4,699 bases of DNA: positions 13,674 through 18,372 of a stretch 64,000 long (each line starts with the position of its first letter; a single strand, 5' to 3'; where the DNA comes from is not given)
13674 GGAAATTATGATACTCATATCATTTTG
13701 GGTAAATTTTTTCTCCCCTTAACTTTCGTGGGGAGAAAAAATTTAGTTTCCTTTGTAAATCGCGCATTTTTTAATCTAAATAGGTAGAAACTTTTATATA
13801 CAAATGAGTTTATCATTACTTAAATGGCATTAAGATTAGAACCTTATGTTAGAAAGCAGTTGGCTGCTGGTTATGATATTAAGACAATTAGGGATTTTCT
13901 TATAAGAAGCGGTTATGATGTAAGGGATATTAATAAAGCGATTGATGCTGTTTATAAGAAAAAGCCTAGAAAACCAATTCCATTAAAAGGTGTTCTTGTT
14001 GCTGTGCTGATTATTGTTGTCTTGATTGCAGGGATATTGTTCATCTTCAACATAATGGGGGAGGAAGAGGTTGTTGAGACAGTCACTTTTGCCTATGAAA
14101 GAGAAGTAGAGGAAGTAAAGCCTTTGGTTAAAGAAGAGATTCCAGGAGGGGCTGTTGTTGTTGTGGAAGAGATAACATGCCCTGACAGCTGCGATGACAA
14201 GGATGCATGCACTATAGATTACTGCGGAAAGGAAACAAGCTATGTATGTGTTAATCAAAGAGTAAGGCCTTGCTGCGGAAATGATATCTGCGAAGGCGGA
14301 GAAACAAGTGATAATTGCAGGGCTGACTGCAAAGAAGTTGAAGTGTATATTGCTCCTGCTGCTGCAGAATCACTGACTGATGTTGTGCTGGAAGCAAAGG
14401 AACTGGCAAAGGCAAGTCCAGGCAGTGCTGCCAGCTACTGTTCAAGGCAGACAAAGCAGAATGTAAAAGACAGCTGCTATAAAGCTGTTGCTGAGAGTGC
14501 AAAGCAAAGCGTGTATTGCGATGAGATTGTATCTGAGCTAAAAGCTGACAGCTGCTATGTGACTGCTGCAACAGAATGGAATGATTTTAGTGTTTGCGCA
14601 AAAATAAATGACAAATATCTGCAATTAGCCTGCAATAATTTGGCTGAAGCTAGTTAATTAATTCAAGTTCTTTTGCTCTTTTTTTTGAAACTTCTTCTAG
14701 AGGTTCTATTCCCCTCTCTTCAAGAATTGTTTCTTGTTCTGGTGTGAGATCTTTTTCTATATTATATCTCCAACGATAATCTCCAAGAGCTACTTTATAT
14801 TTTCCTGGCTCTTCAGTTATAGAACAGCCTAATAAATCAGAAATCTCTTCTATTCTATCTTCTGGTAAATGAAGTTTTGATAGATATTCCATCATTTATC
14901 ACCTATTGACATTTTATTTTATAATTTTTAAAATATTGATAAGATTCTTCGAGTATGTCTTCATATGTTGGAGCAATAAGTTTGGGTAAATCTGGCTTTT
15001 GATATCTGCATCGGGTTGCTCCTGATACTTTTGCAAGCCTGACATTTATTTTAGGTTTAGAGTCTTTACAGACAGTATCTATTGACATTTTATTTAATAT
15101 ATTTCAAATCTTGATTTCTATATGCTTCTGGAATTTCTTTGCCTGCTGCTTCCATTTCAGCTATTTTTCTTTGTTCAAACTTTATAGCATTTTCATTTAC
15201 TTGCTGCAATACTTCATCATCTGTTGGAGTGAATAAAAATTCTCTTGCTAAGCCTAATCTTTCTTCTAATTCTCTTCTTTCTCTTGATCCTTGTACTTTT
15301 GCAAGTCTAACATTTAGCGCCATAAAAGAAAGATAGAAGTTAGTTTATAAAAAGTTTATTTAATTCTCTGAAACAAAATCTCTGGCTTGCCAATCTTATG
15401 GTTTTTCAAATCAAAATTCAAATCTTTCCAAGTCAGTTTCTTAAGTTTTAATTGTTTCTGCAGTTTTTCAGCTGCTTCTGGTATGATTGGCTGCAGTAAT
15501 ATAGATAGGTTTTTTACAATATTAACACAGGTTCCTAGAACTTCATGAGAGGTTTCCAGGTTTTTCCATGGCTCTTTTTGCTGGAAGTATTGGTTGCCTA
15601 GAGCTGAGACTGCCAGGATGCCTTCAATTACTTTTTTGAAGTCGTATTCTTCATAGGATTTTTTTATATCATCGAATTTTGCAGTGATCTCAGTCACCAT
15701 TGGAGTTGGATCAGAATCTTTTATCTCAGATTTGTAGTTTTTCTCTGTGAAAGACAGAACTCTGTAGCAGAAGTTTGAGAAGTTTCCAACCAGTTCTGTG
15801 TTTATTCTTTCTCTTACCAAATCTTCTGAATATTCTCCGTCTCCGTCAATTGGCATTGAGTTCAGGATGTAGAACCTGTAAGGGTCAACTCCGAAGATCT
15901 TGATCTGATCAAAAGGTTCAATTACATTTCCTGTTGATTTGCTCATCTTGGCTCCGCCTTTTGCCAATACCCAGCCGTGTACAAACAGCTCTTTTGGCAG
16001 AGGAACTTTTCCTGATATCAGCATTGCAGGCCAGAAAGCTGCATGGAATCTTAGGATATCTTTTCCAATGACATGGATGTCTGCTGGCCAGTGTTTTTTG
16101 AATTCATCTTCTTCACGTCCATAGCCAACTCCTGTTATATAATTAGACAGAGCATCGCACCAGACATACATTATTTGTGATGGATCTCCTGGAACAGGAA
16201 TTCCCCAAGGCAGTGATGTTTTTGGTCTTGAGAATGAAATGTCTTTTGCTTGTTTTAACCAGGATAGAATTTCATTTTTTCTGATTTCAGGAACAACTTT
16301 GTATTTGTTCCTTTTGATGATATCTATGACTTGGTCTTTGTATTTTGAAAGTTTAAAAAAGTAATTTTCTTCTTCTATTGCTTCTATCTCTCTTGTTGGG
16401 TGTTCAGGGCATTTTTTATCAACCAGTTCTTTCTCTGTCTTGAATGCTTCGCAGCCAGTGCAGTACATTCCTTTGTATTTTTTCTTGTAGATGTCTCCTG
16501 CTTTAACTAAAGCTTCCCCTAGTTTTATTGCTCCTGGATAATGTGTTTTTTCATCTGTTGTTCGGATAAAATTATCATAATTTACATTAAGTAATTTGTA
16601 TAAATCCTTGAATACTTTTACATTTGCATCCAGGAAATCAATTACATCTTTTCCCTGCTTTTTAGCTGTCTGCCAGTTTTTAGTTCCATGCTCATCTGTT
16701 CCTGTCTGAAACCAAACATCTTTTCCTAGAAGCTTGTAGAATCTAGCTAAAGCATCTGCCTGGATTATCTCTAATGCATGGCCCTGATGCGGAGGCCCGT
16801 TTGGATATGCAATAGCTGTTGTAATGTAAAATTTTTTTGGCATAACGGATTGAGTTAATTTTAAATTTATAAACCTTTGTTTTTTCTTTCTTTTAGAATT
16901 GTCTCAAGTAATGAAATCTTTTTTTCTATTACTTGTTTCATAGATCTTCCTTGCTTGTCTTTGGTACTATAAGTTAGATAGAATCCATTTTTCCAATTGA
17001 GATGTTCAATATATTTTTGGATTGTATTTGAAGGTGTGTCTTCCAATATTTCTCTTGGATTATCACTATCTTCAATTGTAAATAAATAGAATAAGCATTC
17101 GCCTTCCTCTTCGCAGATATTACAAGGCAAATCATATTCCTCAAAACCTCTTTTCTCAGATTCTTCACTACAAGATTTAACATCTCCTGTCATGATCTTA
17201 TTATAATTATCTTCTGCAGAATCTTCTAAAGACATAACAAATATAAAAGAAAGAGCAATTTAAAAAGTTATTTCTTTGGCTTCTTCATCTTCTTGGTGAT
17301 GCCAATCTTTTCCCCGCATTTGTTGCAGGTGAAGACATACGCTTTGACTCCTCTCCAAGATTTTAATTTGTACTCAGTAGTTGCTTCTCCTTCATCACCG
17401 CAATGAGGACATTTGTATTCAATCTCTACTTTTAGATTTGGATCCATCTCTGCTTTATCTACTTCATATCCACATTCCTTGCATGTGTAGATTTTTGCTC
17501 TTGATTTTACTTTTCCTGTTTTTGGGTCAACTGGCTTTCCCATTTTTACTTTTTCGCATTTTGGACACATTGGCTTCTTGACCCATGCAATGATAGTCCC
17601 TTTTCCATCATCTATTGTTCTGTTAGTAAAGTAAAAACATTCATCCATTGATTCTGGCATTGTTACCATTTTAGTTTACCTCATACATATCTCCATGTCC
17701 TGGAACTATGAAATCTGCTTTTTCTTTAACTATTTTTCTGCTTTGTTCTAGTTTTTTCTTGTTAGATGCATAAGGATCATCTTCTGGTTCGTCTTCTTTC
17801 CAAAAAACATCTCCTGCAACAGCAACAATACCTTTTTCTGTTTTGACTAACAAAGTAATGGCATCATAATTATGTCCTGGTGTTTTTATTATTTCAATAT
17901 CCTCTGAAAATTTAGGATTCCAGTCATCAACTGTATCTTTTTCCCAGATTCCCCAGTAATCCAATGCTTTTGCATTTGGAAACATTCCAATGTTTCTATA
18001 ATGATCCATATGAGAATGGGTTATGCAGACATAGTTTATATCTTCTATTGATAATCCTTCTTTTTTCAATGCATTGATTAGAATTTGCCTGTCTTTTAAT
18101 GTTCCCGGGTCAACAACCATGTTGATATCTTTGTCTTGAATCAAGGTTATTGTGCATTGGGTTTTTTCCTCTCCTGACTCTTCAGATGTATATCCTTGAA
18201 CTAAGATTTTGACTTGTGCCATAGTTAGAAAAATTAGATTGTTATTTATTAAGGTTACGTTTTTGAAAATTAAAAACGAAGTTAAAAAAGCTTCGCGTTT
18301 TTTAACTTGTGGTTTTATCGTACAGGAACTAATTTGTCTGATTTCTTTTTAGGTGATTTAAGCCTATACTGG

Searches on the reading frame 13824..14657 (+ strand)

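Call 40: search_protein_families(library=pfam, proteins=[window:13824-14657:+])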
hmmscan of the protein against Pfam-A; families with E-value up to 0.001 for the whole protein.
window:13824-14657:+ (277 aa): 1 family
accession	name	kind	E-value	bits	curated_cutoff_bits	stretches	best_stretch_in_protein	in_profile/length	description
PF00526.23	Dicty_CTDC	-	7.7e-07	29.3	27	1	122-144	1-21/24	Dictyostelium (slime mold) repeat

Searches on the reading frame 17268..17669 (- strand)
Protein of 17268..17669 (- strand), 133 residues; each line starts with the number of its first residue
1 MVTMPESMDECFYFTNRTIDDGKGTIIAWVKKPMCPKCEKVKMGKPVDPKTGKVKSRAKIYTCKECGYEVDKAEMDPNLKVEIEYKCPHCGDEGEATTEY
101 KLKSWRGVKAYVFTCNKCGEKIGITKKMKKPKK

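Call 40: search_protein_families(library=pfam, proteins=[window:17268-17669:-])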
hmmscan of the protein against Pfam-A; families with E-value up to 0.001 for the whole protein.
window:17268-17669:- (133 aa): 7 families
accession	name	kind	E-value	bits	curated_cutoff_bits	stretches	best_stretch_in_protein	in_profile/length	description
PF24441.1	DUF7560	-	1.5e-05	25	27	0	110-129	3-22/44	Family of unknown function (DUF7560)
PF12760.12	Zn_ribbon_IS1595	-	2e-05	24.9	25.4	0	29-68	15-45/46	Transposase zinc-ribbon domain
PF09723.15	Zn_ribbon_8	-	3.5e-05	24.2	34.4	0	61-92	6-34/41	Zinc ribbon domain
PF13248.11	Zn_ribbon_3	-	0.00064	19.5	27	0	84-91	2-9/26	zinc-ribbon domain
PF07282.18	Cas12f1-like_TNB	-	0.00077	20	26.3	0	34-71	30-51/60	Cas12f1-like, TNB domain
PF07754.17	HVO_2753_ZBP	-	0.00081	19.6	33.2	0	83-91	38-46/46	Small zinc finger protein HVO_2753-like, Zn-binding pocket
PF08271.17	Zn_Ribbon_TF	-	0.00082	19.3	29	0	34-78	2-37/43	TFIIB zinc-binding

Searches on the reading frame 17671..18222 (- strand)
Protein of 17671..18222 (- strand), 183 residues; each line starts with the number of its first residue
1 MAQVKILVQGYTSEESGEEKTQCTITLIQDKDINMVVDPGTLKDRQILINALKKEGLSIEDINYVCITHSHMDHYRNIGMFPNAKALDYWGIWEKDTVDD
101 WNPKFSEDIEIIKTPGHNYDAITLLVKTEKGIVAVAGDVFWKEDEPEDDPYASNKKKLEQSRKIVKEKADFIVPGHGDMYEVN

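Call 40: search_protein_families(library=pfam, proteins=[window:17671-18222:-])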
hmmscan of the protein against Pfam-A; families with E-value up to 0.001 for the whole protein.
window:17671-18222:- (183 aa): 3 families
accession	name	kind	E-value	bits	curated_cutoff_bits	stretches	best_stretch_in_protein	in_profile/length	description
PF00753.33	Lactamase_B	-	1.1e-19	71.6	22.7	1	21-96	4-78/196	Metallo-beta-lactamase superfamily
PF19583.5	ODP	-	0.00026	21.4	27.2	0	22-75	2-54/194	ODP family beta lactamase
PF13483.12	Lactamase_B_3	-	0.00035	21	24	1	27-94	11-69/160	Beta-lactamase superfamily domain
